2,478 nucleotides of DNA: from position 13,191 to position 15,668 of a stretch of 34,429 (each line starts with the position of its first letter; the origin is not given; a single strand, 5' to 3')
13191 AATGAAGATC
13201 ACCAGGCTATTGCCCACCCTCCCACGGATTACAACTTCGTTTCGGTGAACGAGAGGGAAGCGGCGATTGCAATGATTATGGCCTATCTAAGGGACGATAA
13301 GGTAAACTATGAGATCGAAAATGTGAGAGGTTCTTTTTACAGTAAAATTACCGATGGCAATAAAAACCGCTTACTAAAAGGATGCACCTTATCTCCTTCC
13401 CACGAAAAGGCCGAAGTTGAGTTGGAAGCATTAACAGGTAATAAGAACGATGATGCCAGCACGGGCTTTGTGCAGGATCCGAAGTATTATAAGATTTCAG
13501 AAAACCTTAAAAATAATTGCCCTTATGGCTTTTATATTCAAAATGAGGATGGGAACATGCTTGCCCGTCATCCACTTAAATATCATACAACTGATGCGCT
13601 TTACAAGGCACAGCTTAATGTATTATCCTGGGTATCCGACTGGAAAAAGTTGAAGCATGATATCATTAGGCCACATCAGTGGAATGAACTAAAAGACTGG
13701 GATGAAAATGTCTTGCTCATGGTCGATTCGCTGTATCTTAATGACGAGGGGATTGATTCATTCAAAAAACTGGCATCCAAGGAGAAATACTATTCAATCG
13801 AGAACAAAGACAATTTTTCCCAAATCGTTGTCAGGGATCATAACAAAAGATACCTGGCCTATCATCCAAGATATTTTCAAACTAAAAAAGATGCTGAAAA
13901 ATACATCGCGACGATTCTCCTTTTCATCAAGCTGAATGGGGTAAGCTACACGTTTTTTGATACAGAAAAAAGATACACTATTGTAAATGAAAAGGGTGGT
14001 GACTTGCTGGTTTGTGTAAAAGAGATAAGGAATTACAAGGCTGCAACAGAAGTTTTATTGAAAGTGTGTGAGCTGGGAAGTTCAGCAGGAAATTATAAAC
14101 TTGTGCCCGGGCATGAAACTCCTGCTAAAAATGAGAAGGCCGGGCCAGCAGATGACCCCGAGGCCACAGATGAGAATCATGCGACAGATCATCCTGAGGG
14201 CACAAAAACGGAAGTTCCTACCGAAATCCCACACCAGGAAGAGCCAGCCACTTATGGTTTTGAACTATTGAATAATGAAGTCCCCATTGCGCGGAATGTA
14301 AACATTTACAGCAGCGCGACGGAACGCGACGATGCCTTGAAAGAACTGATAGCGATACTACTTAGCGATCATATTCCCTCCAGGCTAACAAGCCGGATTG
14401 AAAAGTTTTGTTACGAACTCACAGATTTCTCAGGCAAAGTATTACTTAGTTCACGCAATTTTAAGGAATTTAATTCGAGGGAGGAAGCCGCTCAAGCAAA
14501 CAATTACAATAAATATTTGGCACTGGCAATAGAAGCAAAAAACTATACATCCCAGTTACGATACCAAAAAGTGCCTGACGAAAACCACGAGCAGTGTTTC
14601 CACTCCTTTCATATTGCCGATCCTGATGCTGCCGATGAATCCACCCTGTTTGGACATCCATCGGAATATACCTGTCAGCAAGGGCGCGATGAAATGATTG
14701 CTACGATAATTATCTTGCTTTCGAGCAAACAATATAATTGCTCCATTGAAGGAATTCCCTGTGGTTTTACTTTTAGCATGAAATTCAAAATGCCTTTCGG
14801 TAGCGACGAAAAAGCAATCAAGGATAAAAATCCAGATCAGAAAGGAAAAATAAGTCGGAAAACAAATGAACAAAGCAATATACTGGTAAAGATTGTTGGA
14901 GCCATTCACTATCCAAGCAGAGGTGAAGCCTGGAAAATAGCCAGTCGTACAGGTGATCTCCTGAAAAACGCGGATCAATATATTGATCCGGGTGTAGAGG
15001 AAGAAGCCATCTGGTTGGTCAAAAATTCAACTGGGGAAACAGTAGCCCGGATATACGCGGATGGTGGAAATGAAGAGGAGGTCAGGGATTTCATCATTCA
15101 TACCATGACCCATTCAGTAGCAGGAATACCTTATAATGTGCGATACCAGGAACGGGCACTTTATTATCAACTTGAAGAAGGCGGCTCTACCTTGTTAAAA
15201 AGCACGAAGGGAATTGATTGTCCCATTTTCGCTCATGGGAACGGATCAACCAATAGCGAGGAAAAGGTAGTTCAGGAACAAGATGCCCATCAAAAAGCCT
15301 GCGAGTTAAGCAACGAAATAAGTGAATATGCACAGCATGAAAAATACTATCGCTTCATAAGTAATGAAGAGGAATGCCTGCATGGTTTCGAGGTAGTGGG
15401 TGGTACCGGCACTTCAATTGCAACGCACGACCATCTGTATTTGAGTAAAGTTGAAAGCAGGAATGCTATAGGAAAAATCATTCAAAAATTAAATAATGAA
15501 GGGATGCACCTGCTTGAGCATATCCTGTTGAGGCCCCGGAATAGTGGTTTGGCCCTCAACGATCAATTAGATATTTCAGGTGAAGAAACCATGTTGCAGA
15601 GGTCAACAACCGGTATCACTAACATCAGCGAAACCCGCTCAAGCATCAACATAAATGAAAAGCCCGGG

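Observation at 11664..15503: About 20 degenerate YegP/DUF1508-like modules inserted in the Cis12-like wedge protein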

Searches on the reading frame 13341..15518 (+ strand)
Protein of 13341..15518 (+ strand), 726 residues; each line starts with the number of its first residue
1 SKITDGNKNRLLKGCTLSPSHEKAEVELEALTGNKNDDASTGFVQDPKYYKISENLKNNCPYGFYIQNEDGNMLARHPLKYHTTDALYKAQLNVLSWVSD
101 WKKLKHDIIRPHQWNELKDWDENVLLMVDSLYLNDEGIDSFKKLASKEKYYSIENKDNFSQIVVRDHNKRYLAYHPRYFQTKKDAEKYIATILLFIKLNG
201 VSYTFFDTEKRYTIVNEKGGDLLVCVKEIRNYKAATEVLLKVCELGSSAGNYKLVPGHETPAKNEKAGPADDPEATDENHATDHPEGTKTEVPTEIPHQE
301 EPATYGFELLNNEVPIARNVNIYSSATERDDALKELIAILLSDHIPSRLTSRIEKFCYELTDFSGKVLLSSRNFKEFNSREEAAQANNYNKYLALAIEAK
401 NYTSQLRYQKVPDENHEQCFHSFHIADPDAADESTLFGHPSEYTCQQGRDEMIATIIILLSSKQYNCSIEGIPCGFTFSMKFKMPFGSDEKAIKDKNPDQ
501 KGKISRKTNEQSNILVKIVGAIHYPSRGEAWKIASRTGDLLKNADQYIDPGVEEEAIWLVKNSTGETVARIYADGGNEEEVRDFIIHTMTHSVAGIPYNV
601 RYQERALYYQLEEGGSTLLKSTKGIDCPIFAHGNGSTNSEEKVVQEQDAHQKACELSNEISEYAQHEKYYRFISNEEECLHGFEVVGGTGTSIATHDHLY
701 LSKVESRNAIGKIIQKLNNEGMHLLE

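Call 43: predict_structure(alignment_id=A3)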
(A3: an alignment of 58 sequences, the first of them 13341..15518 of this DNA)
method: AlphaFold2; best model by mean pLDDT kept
length: 726 residues; sequences in the alignment: 58
mean_pLDDT: 86.4   pTM: 0.72
mean pLDDT of the five models: 86.4, 85.7, 85.1, 84.1, 83.8
residues with pLDDT >= 90: 457; 70-90: 165; 50-70: 60; < 50: 44
segments of 3 or more residues with pLDDT < 50: 260-295, 722-726
pLDDT, mean of each block of 10 residues (from residue 1): 79 86 87 78 93 87 95 92 93 92 93 97 97 96 98 93 94 96 97 97 92 94 95 94 97 79 45 42 42 51 91 97 95 97 96 95 96 95 95 93 94 87 94 90 96 94 81 89 77 55 56 90 85 87 95 93 95 94 92 69 79 88 80 55 82 92 96 80 94 90 90 89 46
secondary structure, 60 per line:
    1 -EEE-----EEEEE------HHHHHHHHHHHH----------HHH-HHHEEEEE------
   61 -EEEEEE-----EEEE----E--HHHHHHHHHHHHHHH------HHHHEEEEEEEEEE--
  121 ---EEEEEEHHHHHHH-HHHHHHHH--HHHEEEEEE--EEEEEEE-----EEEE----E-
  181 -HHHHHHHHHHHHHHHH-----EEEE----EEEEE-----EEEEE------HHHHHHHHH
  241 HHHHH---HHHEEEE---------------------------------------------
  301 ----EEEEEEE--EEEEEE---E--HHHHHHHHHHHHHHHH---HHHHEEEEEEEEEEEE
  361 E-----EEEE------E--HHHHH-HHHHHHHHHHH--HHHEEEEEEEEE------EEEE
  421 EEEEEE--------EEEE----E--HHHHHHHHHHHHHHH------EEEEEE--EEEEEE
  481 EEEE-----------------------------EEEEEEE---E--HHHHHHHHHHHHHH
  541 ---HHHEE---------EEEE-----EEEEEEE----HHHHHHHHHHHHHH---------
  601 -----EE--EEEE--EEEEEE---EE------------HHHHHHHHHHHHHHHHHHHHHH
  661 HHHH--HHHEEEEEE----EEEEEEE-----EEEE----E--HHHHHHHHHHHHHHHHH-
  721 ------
elements in order (helices of 4 or more, strands of 3 or more residues): E2-4 E10-14 H21-32 E50-54 E62-67 E73-76 H84-98 H105-108 E109-118 E124-129 H130-136 H138-145 E151-156 E159-165 E171-174 H182-197 E203-206 E211-215 E221-225 H232-245 E252-255 E305-311 E314-319 H326-341 H345-348 E349-361 E367-370 H380-384 H386-396 E402-410 E417-426 E435-438 H446-460 E467-472 E475-484 E514-520 H527-540 E558-561 E567-573 H578-591 E610-613 E616-621 H639-664 E670-675 E680-686 E692-695 H703-719

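Call 47: fold_search(model_id=the predicted structure, library=pdb)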
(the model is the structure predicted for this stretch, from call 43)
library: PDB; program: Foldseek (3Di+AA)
matches with E <= 10: 442; with E <= 0.001: 1
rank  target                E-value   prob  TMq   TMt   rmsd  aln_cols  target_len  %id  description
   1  7b5h_AD               1.6e-07  1.00  0.11  0.07  29.3       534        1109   10  Cryo-EM structure of the contractile injection system base plate from Anabaena PCC7120 (released 2022-02-23)
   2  2k8e_MODEL_1_A        1.0e-02  1.00  0.10  0.47   5.4       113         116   16  Solution NMR Structure of protein of unknown function yegP from E. coli. Ontario Center for Structural Proteom (released 2008-10-14)
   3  6et7_A                3.6e-02  0.13  0.08  0.09  29.2       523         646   10  Activated heterodimer of the bacteriophytochrome regulated diguanylyl cyclase variant - S505V A526V - from Idiomarina  (released 2018-06-13)
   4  2k49_MODEL_1_A        4.9e-02  0.99  0.10  0.49   5.0       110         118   14  Solution NMR structure of UPF0339 protein SO3888 from Shewanella oneidensis. Northeast Structural Genomics Con (released 2008-07-08)
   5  5lly_D                6.3e-02  0.18  0.07  0.10  25.7       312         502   13  Photosensory Module of Bacteriophytochrome linked Diguanylyl Cyclase from Idiomarina species A28L (released 2017-03-15)
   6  5llw_A                1.0e-01  0.09  0.08  0.08  32.6       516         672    9  Bacteriophytochrome activated diguanylyl cyclase from Idiomarina species A28L (released 2017-03-15)
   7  6sax_A                1.1e-01  0.14  0.07  0.12  23.3       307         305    9  Chromophore binding domain of bacteriophytochrome linked diguanylyl cyclase from Idiomarina species A28L (Pr-state mon (released 2019-12-11)
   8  8u64_B                1.5e-01  0.11  0.07  0.10  23.0       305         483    8  Cryo-EM structure of PsBphP in Pfr state, medial PSM only (released 2024-08-21)
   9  6et7_B                1.9e-01  0.12  0.07  0.08  24.8       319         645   11  Activated heterodimer of the bacteriophytochrome regulated diguanylyl cyclase variant - S505V A526V - from Idiomarina  (released 2018-06-13)
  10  5lly_C                1.9e-01  0.05  0.07  0.09  34.6       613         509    9  Photosensory Module of Bacteriophytochrome linked Diguanylyl Cyclase from Idiomarina species A28L (released 2017-03-15)
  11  5llw_B                2.1e-01  0.06  0.09  0.09  33.9       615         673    9  Bacteriophytochrome activated diguanylyl cyclase from Idiomarina species A28L (released 2017-03-15)
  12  5lly_B                2.7e-01  0.06  0.08  0.10  32.8       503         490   11  Photosensory Module of Bacteriophytochrome linked Diguanylyl Cyclase from Idiomarina species A28L (released 2017-03-15)
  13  5lly_A                3.0e-01  0.04  0.07  0.09  35.5       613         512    9  Photosensory Module of Bacteriophytochrome linked Diguanylyl Cyclase from Idiomarina species A28L (released 2017-03-15)
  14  8u65_A                3.1e-01  0.10  0.07  0.10  22.5       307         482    7  Cryo-EM structure of PsBphP in Pfr state, splayed PSM only (released 2024-08-21)
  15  9a69_B                3.1e-01  0.06  0.04  0.04  20.2       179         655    7  Integrative model of MCPB-MCPC by crosslinking MS and deep learning (released 2024-09-18)
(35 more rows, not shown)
